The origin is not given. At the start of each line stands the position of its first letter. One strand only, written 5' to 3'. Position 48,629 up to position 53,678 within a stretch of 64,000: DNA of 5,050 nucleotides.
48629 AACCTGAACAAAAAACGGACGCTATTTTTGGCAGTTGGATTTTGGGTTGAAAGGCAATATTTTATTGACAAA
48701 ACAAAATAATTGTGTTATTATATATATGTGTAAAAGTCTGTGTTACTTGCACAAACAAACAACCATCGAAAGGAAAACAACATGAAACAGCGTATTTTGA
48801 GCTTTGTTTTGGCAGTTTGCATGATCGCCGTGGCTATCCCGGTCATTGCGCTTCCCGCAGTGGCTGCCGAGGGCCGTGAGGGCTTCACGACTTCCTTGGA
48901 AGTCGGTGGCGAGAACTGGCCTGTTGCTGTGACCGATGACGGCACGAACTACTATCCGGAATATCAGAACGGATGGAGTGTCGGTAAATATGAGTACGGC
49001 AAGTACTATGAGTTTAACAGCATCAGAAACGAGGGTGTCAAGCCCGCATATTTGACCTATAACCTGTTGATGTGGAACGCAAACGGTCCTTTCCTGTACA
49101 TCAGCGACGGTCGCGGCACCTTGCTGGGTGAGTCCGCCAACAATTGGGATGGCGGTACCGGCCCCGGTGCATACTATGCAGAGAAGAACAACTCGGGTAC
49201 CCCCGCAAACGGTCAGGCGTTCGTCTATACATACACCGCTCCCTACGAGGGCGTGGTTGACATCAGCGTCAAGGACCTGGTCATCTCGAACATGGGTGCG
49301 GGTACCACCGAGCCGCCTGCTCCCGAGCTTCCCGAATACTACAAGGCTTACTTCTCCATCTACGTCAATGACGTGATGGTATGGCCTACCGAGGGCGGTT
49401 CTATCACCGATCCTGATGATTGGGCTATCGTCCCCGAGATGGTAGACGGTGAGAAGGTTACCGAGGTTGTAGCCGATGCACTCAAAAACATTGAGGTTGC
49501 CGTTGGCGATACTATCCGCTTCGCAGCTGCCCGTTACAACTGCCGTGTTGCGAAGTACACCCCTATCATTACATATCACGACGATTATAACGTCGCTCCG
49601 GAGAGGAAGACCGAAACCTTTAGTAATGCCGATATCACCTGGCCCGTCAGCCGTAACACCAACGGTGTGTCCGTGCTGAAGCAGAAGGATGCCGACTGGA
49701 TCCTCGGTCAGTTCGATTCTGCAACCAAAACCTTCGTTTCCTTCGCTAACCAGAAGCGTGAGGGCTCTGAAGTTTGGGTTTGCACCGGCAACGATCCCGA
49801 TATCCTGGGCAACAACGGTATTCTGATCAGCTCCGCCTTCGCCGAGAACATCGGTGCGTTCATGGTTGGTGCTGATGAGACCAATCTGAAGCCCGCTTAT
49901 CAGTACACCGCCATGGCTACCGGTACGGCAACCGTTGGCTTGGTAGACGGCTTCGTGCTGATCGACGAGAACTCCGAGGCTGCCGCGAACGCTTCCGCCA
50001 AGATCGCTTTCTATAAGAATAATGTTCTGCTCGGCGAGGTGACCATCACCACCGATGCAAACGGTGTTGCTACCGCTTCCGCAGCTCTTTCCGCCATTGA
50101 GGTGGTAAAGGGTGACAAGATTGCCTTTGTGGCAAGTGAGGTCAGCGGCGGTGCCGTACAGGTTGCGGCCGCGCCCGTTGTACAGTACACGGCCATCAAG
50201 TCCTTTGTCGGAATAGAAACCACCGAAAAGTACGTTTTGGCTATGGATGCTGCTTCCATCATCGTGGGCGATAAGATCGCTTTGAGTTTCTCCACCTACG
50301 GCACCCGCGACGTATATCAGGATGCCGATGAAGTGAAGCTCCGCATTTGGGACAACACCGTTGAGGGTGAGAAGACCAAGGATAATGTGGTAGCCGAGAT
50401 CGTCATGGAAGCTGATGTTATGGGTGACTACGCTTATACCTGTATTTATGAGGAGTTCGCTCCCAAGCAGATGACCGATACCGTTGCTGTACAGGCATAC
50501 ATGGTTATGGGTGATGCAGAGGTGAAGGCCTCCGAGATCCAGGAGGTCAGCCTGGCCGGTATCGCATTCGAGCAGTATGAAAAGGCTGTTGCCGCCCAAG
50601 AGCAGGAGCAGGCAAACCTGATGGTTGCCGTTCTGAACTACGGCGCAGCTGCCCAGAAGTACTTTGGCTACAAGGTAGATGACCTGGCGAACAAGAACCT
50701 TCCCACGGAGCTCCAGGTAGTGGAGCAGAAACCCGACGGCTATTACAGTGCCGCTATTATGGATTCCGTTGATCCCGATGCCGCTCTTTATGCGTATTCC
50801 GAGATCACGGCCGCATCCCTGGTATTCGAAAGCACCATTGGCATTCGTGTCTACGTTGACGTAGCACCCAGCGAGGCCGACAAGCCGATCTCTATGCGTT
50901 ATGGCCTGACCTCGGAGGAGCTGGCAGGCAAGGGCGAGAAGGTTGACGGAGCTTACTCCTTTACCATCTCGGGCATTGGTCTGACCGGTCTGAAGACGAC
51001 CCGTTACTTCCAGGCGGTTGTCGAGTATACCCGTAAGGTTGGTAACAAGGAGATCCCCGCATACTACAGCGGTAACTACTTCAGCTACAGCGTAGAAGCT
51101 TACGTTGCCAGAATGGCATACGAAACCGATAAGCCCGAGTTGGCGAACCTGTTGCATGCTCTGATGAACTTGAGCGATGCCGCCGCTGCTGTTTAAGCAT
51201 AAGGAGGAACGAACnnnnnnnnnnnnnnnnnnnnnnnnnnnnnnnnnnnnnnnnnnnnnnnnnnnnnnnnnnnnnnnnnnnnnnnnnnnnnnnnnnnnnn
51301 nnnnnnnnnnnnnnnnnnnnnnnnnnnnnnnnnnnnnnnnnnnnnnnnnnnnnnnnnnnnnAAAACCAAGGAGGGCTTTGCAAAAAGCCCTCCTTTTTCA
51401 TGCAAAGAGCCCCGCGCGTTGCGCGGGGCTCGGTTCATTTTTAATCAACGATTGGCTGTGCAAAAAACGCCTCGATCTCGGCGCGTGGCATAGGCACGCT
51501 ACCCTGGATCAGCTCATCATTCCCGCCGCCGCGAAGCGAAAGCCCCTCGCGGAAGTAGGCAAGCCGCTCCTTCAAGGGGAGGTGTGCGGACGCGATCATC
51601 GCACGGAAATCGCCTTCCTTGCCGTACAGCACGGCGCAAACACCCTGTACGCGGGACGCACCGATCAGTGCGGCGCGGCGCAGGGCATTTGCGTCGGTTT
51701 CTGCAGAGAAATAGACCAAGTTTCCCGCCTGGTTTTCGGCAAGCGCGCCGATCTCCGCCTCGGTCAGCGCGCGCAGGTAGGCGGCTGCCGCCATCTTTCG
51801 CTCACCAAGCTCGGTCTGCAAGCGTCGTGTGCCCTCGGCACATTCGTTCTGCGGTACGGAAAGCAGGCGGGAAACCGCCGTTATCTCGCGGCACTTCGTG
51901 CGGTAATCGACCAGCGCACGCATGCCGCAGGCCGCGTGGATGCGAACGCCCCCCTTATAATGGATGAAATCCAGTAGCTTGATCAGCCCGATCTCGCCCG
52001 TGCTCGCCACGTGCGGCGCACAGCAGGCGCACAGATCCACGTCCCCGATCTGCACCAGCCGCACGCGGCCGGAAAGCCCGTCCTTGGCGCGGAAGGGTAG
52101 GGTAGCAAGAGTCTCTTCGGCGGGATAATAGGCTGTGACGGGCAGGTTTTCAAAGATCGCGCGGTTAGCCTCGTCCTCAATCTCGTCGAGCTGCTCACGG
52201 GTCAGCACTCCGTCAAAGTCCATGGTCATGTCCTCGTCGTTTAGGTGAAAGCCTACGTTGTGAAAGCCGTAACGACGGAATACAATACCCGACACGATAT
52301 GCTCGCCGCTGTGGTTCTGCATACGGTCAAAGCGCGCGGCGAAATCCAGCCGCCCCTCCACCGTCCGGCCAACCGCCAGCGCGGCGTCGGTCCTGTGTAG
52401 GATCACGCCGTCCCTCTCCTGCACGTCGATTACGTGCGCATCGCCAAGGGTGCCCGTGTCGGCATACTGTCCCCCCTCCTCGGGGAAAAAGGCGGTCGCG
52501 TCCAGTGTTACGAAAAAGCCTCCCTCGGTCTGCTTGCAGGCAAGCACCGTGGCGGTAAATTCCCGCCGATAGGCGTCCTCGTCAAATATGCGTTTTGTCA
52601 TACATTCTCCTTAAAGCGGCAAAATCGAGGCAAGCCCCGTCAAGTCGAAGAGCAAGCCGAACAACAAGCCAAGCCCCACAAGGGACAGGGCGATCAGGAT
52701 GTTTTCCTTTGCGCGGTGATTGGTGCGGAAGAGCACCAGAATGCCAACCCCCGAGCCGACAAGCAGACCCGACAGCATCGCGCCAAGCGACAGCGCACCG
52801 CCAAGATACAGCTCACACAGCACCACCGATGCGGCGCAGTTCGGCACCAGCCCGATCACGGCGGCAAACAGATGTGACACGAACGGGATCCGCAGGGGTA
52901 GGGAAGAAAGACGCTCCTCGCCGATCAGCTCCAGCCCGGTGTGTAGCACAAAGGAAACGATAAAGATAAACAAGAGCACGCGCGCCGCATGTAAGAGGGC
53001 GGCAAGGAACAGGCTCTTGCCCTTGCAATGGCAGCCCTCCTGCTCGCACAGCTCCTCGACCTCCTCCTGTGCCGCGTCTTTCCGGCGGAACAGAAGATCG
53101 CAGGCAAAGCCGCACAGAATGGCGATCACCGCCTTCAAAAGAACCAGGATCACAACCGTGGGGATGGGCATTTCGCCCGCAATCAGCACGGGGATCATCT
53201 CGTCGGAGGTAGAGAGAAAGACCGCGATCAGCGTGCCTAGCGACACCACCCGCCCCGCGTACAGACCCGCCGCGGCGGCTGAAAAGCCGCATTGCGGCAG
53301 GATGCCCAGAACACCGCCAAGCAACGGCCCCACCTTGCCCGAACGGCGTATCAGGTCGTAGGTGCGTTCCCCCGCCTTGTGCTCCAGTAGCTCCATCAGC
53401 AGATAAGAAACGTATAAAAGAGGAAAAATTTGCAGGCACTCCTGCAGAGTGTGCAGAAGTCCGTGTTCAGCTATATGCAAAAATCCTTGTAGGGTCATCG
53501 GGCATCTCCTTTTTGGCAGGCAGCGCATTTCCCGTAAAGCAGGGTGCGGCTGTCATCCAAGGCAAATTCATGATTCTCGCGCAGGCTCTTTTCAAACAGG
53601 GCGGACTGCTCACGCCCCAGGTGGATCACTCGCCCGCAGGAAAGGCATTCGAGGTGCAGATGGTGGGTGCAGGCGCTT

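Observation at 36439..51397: Three paralogous 'giant secreted protein + ~50-aa acidic peptide' cassettes, plus a stand-alone peptide gene, of no family I can name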

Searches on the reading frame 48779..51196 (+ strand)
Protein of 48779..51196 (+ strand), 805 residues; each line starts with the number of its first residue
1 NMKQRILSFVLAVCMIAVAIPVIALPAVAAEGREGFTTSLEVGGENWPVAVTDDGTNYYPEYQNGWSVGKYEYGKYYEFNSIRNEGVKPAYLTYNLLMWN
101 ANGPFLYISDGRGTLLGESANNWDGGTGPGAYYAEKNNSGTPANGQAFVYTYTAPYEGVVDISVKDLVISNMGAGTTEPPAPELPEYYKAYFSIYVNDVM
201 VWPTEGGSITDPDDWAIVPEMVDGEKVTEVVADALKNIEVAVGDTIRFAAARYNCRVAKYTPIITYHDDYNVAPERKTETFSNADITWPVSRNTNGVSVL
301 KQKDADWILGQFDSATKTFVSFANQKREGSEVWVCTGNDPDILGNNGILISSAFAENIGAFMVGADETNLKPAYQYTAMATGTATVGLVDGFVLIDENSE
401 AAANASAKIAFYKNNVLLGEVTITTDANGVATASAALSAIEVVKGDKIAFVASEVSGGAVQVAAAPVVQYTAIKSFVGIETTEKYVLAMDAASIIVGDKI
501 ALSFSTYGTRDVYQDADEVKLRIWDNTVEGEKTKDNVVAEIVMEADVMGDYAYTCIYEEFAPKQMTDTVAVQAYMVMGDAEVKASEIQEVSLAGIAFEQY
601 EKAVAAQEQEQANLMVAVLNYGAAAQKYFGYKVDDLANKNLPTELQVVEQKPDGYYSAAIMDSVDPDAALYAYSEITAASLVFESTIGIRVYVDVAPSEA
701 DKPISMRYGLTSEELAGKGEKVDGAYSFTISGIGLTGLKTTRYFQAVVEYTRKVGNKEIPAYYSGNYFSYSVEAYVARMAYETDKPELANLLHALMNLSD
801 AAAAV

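Call 3: search_protein_families(library=pfam, proteins=[window:48779-51196:+], max_evalue=1)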
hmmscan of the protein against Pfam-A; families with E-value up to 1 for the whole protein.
window:48779-51196:+ (805 aa): 0 families

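Call 4: search_protein_families(library=ncbifam, proteins=[window:48779-51196:+], max_evalue=1)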
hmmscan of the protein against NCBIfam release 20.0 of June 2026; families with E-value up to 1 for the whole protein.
window:48779-51196:+ (805 aa): 2 families
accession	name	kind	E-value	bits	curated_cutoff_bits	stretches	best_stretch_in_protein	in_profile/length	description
TIGR01672.1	AphA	equivalog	0.041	13.4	195.8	0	209-272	96-157/237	acid phosphatase AphA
NF009492.0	PRK12853.1-3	equivalog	0.041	12.8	428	1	219-284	246-312/472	glucose-6-phosphate dehydrogenase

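Call 21: find_homologous_proteins(query=window:48779-51196:+)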
Query window:48779-51196:+ (805 aa): 13 proteins with E <= 0.001 among 8000 candidates.
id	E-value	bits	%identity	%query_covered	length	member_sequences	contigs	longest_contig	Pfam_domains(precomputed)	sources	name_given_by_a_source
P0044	0.0e+0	1782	100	100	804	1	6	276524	-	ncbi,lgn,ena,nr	ncbi:MAG: hypothetical protein IJ009_01295 [Clostridia bacterium]|nr:hypothetical protein [Clostridi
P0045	0.0e+0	1437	79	100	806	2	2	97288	-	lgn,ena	-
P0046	0.0e+0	1339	74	100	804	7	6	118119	-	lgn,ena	-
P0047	0.0e+0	1233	68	100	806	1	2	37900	-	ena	-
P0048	0.0e+0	1110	63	100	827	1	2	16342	-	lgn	-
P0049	0.0e+0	1027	60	100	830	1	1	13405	-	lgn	-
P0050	2.2e-298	1010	61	100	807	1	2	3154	-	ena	-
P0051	5.1e-226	771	49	99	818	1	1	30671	-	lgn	-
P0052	7.5e-215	734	48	99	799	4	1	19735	-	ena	-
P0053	3.5e-212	725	47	100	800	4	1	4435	-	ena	-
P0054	7.6e-212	724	47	100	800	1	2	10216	-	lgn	-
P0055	1.1e-210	720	47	99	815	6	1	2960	-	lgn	-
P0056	8.3e-209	714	49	100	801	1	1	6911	-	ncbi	-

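Call 39: find_related_loci(query=A2, collection=genome_contigs, flank=10000)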
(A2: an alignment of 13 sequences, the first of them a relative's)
Query A2 (804 aa) in genome_contigs; peptide patterns used: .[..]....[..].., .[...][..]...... (x = any residue, [..] = any of these).
35 stretches matched a pattern; 1 encode a relative of the query (tblastn E <= 1e-3); 1 distinct loci.
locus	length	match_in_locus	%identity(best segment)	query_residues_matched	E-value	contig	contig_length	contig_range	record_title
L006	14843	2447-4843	74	1-799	0e+0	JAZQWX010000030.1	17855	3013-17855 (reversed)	MAG: Eubacteriales bacterium isolate T1900045164_TC20190158.MAGScoT_cleanbin_000006 SGB_5104_k141_98344, whole genome sh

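Call 40: predict_structure(alignment_id=A2)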
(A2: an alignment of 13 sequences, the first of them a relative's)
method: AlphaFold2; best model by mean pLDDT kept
length: 804 residues; sequences in the alignment: 13
mean_pLDDT: 74.6   pTM: 0.68
mean pLDDT of the five models: 74.6, 71.4, 71.3, 67.9, 61.9
residues with pLDDT >= 90: 159; 70-90: 420; 50-70: 93; < 50: 132
segments of 3 or more residues with pLDDT < 50: 1-30, 116-140, 172-181, 282-300, 323-359, 364-368
pLDDT, mean of each block of 10 residues (from residue 1): 31 25 38 83 86 79 87 79 80 71 74 49 32 44 73 92 82 47 62 89 81 72 63 91 88 74 91 85 43 36 70 79 45 40 40 42 52 88 87 78 90 93 89 90 92 82 85 88 89 82 92 89 84 89 84 83 76 87 84 87 81 89 81 59 73 53 71 84 74 88 89 83 86 78 90 79 85 73 78 86 82
secondary structure, 60 per line:
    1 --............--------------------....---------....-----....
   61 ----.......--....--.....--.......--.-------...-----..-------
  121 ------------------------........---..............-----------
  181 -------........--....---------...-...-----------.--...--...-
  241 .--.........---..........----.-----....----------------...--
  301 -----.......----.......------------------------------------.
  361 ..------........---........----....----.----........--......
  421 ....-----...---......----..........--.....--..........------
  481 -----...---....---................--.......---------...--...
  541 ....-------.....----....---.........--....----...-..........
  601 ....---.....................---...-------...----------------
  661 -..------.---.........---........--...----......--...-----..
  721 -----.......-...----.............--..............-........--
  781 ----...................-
elements in order (helices of 4 or more, strands of 3 or more residues): H3-14 E35-38 E48-51 E57-60 E65-71 E74-77 E80-84 E87-93 E104-106 E145-152 E156-169 E188-195 E198-201 E215-217 E237-239 E244-252 E256-265 E276-279 E306-312 E317-320 E360-362 E369-376 E380-387 E392-395 E405-412 E415-424 E430-432 E436-441 E446-455 E458-462 E465-474 E486-488 E492-495 E499-508 H509-514 E517-523 E538-544 E552-556 H561-564 E568-576 E579-582 E587-589 H591-604 H608-628 E674-682 E686-693 E703-708 E726-732 E741-753 E756-769 H771-778 H785-803

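Call 63: fold_search(model_id=the predicted structure, library=pdb)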
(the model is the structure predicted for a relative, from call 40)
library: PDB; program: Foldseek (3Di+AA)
matches with E <= 10: 1292; with E <= 0.001: 42
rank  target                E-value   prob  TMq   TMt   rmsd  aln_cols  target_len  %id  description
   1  8k35_A                7.5e-09  0.96  0.09  0.09  34.2       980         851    7  Structure of the bacteriophage lambda tail tip complex (released 2023-11-15)
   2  9e7m_Ja               1.7e-08  0.97  0.10  0.09  34.6      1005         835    8  In situ cryoEM structure of bacteriophage Ur-lambda tail tip complex (released 2025-11-05)
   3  7ptp_A                4.8e-06  0.60  0.09  0.09  32.9       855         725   10  In-situ structure of pentameric S-layer protein (released 2021-12-15)
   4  9l9p_S                7.8e-06  0.54  0.09  0.09  35.5       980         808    7  Cryo-EM structure of bacteriophage T1 tail tip complex (released 2025-03-12)
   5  2x10                  2.2e-05  0.87  0.11  0.15  44.1       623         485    9  Crystal structure of the complete EphA2 ectodomain (released 2010-03-16)
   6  9b8i                  4.3e-05  0.97  0.10  0.11  23.6       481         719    8  Cryo-EM structure of the E. coli cellulose synthase BcsB-BcsC fusion protein (released 2025-02-19)
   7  3hrz_A                7.3e-05  0.77  0.12  0.14  26.4       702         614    9  Cobra Venom Factor (CVF) in complex with human factor B (released 2009-07-07)
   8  3frp_A                7.7e-05  0.63  0.10  0.13  27.1       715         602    8  Crystal Structure of Cobra Venom Factor, a Co-factor for C3- and C5 convertase CVFBb (released 2009-04-28)
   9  7kwb_A                9.8e-05  0.84  0.11  0.18  25.2       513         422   12  Surface glycan-binding protein B from Bacteroides thetaiotaomicron (released 2021-02-17)
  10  4m4p_A                1.1e-04  0.57  0.09  0.13  37.1       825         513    9  Crystal structure of EPHA4 ectodomain (released 2013-10-30)
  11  2ice_A                1.9e-04  0.51  0.11  0.12  23.8       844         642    7  CRIg bound to C3c (released 2006-11-07)
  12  7qiv_A                2.0e-04  0.66  0.12  0.14  22.4       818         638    8  Structure of human C3b in complex with the EWE nanobody (released 2022-02-16)
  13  6ehg_A                2.0e-04  0.60  0.12  0.14  22.2       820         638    7  complement component C3b in complex with a nanobody (released 2018-02-14)
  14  9pvp                  2.1e-04  0.38  0.10  0.06  33.3       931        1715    7  Cryo-EM structure of receptor tyrosine kinase ROS1 extracellular domain (released 2026-02-25)
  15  3t4a_A                2.4e-04  0.75  0.13  0.15  26.7       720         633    8  Structure of a truncated form of Staphylococcal Complement Inhibitor B bound to human C3c at 3.4 Angstrom resolution (released 2011-11-23)
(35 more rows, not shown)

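Call 109: search_protein_families(library=phrogs, proteins=[window:48779-51196:+], max_evalue=0.01)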
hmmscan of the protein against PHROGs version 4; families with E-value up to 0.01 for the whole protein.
window:48779-51196:+ (805 aa): 0 families

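Call 110: search_protein_families(library=padloc, proteins=[window:48779-51196:+], max_evalue=0.01)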
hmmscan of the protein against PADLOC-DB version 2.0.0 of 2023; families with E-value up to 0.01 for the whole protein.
window:48779-51196:+ (805 aa): 0 families

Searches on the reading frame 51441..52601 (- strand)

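Call 50: search_protein_families(library=pfam, proteins=[window:51441-52601:-], max_evalue=0.01)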
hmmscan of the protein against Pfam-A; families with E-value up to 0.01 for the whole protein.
window:51441-52601:- (386 aa): 2 families
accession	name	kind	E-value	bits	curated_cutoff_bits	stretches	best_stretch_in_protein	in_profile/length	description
PF07973.19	tRNA_SAD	-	5.7e-11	42.7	24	1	180-210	1-31/44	Threonyl and Alanyl tRNA synthetase second additional domain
PF01411.24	tRNA-synt_2c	-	4.1e-08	32.7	30.3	1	29-86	485-549/552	tRNA synthetases class II (A)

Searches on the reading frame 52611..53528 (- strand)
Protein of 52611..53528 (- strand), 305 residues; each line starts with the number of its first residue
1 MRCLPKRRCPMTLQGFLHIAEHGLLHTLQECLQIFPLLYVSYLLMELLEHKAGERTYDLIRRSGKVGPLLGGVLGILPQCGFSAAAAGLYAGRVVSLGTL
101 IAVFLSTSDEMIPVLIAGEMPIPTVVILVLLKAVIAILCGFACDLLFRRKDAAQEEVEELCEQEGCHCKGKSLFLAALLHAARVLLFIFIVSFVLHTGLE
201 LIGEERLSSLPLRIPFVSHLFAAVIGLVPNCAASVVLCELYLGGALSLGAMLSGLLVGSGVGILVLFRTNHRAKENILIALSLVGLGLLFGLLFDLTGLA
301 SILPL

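Call 50: search_protein_families(library=pfam, proteins=[window:52611-53528:-], max_evalue=0.01)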
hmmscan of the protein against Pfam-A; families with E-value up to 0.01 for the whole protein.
window:52611-53528:- (305 aa): 1 family
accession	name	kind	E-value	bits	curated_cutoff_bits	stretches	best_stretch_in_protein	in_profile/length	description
PF11449.14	ArsP_2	-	1.3e-15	57.8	32.5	2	51-195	36-176/359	Putative, 10TM heavy-metal exporter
